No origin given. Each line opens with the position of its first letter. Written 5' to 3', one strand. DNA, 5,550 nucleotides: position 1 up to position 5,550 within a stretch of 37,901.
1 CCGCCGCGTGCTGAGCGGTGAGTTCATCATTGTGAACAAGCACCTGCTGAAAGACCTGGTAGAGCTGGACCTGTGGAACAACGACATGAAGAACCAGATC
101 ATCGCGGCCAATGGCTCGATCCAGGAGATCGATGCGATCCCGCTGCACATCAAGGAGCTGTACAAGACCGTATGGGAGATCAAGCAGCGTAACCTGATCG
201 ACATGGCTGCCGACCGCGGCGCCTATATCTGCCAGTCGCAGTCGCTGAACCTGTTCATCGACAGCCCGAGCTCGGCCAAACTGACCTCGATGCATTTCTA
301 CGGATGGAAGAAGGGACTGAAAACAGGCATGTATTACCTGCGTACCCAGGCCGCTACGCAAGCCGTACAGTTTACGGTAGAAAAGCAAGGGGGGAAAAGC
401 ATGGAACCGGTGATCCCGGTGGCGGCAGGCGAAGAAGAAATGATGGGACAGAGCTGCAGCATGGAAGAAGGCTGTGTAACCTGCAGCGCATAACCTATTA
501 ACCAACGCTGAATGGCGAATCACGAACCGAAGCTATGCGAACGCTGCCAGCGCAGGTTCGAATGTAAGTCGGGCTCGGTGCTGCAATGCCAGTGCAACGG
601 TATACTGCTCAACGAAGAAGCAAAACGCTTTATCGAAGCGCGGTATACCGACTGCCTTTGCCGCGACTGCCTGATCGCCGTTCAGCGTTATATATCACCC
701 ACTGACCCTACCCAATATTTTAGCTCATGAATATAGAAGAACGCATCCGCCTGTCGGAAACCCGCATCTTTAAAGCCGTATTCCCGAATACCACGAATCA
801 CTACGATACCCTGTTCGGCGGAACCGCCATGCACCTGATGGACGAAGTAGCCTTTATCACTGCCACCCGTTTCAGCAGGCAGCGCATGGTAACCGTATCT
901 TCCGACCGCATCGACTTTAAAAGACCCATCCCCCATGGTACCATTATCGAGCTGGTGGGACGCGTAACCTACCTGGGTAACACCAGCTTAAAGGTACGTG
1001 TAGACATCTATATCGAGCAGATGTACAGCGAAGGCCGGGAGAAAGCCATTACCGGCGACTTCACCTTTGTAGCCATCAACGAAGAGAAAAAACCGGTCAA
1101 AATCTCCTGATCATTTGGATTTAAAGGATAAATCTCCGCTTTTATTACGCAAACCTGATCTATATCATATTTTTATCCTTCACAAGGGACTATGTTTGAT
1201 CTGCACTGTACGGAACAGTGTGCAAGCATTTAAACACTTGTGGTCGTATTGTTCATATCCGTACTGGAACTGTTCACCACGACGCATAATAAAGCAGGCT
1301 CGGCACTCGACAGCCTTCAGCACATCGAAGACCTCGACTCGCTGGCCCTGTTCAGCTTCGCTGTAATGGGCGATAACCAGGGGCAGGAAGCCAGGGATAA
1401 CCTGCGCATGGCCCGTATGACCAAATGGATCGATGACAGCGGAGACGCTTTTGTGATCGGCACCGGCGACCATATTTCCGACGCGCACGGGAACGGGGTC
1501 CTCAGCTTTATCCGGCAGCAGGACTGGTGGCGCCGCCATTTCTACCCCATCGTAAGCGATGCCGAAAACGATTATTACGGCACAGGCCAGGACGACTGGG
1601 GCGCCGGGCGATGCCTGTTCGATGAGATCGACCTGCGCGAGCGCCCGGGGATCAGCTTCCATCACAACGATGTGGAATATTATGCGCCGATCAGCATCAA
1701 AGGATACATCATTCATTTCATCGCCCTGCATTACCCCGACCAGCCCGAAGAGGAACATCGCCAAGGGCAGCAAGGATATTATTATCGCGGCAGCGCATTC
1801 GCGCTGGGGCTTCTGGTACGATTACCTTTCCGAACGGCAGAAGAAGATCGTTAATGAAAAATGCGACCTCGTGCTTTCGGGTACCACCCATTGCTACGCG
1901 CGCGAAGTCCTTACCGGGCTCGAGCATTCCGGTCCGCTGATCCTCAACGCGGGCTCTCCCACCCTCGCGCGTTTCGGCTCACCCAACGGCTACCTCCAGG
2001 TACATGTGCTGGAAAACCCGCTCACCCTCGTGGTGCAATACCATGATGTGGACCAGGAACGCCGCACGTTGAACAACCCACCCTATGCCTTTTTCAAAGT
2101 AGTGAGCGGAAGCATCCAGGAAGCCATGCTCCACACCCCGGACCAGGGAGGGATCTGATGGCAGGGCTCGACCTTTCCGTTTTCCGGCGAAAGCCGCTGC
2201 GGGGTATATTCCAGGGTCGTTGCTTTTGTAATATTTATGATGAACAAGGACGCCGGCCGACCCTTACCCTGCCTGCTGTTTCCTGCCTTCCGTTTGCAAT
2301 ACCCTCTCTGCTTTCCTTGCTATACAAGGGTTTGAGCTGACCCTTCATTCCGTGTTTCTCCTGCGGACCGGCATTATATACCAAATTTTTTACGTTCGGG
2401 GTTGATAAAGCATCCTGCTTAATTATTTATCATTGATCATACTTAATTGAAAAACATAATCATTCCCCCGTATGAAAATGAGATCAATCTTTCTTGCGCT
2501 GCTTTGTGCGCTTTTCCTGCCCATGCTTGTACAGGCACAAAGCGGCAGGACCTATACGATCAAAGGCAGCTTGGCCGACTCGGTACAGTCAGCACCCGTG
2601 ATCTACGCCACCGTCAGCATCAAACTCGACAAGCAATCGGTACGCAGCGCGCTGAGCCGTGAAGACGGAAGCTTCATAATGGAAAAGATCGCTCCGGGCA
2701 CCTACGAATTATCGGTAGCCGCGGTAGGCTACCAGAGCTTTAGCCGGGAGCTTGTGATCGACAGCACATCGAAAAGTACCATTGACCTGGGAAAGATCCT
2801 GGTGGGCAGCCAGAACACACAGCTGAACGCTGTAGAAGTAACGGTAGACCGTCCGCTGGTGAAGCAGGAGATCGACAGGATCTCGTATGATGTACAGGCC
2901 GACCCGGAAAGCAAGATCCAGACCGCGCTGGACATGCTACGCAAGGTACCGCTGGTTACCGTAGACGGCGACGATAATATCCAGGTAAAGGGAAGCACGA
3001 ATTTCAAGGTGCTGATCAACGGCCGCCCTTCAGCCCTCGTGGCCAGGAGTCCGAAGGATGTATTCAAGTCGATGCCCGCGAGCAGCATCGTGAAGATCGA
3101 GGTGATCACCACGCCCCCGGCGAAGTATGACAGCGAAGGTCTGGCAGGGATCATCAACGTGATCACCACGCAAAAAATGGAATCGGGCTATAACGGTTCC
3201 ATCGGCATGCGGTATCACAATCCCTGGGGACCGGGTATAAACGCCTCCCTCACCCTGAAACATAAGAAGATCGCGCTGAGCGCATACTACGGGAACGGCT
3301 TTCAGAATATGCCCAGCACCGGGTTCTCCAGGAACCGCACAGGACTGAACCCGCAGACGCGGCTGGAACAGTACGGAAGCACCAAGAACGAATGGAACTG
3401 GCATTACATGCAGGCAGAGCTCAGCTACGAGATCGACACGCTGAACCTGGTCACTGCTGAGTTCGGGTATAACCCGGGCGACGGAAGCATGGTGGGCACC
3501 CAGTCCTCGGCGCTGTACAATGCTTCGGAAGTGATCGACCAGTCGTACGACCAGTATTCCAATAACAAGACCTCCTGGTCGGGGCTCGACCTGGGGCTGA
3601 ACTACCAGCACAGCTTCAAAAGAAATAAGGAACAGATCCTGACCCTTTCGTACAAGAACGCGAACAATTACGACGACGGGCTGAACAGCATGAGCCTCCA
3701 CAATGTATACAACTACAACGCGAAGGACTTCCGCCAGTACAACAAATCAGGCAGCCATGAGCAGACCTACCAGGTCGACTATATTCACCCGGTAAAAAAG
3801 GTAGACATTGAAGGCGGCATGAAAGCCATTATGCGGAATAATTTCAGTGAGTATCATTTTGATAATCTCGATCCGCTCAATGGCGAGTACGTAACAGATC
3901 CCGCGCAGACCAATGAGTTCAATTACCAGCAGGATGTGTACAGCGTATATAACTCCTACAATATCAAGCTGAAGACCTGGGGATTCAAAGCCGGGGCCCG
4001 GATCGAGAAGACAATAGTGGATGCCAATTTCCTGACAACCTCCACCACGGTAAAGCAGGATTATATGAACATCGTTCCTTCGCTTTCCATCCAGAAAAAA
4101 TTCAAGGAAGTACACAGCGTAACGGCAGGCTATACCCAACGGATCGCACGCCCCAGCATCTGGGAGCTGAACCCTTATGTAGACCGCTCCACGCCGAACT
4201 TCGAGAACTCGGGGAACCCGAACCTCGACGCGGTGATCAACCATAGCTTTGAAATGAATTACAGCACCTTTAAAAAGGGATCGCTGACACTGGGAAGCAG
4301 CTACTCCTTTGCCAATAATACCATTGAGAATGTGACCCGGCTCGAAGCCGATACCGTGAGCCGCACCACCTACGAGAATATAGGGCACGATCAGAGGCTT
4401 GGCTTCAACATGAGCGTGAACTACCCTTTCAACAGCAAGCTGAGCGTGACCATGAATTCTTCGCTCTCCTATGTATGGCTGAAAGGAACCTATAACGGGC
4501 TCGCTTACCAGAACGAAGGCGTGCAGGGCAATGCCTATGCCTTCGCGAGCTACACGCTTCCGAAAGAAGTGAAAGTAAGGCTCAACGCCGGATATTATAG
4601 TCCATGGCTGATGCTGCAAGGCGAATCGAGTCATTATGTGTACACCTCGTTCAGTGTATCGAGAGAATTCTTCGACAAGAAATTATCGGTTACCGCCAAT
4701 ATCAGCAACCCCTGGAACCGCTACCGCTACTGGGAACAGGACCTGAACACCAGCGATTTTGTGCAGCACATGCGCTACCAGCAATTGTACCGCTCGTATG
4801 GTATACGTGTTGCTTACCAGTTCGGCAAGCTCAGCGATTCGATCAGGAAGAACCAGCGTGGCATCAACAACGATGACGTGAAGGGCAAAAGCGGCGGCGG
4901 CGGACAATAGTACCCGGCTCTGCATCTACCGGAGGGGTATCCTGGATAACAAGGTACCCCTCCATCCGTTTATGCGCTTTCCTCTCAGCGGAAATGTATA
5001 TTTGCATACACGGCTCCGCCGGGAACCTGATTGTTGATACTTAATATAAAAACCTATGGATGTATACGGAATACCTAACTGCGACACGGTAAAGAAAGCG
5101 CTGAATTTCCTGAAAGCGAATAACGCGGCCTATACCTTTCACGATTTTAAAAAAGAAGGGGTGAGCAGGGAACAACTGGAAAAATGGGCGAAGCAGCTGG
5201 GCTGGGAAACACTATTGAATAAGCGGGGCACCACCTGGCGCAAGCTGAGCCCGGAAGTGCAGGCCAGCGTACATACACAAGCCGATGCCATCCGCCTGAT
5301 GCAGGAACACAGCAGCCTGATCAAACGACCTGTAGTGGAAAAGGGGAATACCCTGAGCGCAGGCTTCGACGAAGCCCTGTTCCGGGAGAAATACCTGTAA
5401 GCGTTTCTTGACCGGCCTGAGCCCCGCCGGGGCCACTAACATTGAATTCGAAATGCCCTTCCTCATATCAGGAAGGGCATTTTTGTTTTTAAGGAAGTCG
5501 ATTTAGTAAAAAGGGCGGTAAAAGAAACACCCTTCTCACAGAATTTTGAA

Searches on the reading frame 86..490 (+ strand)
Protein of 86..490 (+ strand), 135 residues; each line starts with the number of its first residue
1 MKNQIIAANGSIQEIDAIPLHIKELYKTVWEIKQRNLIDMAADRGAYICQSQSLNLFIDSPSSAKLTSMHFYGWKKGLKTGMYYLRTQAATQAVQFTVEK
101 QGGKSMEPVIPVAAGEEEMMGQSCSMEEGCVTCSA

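Call 94: search_protein_families(library=padloc, alignment_id=A7, max_evalue=0.000001)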
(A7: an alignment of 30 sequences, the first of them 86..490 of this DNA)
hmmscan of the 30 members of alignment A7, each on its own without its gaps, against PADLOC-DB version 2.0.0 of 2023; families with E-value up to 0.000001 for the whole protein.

A. member 1, window:86-490:+ (135 aa): 0 families

B. families by the number of members that match (of 30 scanned): 24 families
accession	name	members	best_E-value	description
PDLC03838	DolB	2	4.6e-33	-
PDLC04475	PDC-M16A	1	4.7e-122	-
PDLC04476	PDC-M16A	1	2.1e-116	-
PDLC04472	PDC-M16A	1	2.8e-115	-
PDLC05016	PDC-S42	1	2.4e-110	-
PDLC04474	PDC-M16A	1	7.3e-65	-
PDLC04606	PDC-M37B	1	3.4e-44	-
PDLC04605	PDC-M37B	1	6.9e-38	-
PDLC01734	typeIV_RecD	1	2.1e-37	RecD_0_IVD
PDLC05065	PDC-S68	1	1.8e-31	-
PDLC01148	RecD_like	1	1.4e-30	RecD/Tra ATPase fused to N-terminal HHH domain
PDLC04469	PDC-M16A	1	6.9e-30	-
PDLC05064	PDC-S68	1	2.2e-28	-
PDLC05066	PDC-S68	1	3e-27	-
PDLC04471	PDC-M16A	1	1e-21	-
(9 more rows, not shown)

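Call 95: search_protein_families(library=pfam, alignment_id=A7, max_evalue=1e-8)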
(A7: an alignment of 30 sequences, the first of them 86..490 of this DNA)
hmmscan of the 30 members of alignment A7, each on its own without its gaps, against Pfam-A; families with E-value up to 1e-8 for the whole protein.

A. member 1, window:86-490:+ (135 aa): 1 family
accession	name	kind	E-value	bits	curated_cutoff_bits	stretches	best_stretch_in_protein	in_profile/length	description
PF02867.20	Ribonuc_red_lgC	-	8.7e-27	94.4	23.9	1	1-84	440-523/523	Ribonucleotide reductase, barrel domain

B. families by the number of members that match (of 30 scanned): 42 families (the first 25 are shown)
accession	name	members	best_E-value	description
PF00004.35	AAA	2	1.3e-26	ATPase family associated with various cellular activities (AAA)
PF07728.20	AAA_5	2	3e-20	AAA domain (dynein-related subfamily)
PF14905.12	OMP_b-brl_3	1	1.4e-90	Outer membrane protein beta-barrel family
PF05362.19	Lon_C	1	1.5e-85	Lon protease (S16) C-terminal proteolytic domain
PF07724.20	AAA_2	1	7.9e-72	AAA domain (Cdc48 subfamily)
PF00999.27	Na_H_Exchanger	1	5.6e-56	Sodium/hydrogen exchanger, transmembrane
PF12864.12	DUF3822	1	4e-54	Protein of unknown function (DUF3822)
PF02190.22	LON_substr_bdg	1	7e-50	ATP-dependent protease La (LON) substrate-binding domain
PF13795.12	HupE_UreJ_2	1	1.7e-44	HupE / UreJ protein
PF02868.21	Peptidase_M4_C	1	6.1e-43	Thermolysin metallopeptidase, alpha-helical domain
PF17871.7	AAA_lid_9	1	5e-35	AAA lid domain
PF01447.24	Peptidase_M4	1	5.3e-35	Thermolysin metallopeptidase, catalytic domain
PF20420.3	DUF6702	1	1.9e-34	Domain of unknown function (DUF6702)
PF03831.20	YjdM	1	1.4e-32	PhnA domain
PF04002.20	RadC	1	7e-31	RadC-like JAB domain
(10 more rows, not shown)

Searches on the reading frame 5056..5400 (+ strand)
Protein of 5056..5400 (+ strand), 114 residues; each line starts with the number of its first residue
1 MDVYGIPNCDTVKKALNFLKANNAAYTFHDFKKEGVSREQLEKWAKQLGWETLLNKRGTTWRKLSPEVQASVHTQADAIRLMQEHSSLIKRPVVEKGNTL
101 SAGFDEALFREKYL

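Call 60: search_protein_families(library=pfam, proteins=[window:5056-5400:+], max_evalue=0.01)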
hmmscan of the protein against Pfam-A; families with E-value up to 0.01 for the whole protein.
window:5056-5400:+ (114 aa): 2 families
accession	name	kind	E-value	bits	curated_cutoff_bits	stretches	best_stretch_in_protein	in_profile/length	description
PF03960.21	ArsC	-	2.1e-21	76.5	24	1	4-110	1-77/79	ArsC family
PF00462.30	Glutaredoxin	-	0.0034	18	22.9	1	3-52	3-49/60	Glutaredoxin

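Call 61: search_protein_families(library=padloc, proteins=[window:5056-5400:+], max_evalue=0.001)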
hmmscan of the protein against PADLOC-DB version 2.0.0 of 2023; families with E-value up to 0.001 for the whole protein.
window:5056-5400:+ (114 aa): 0 families
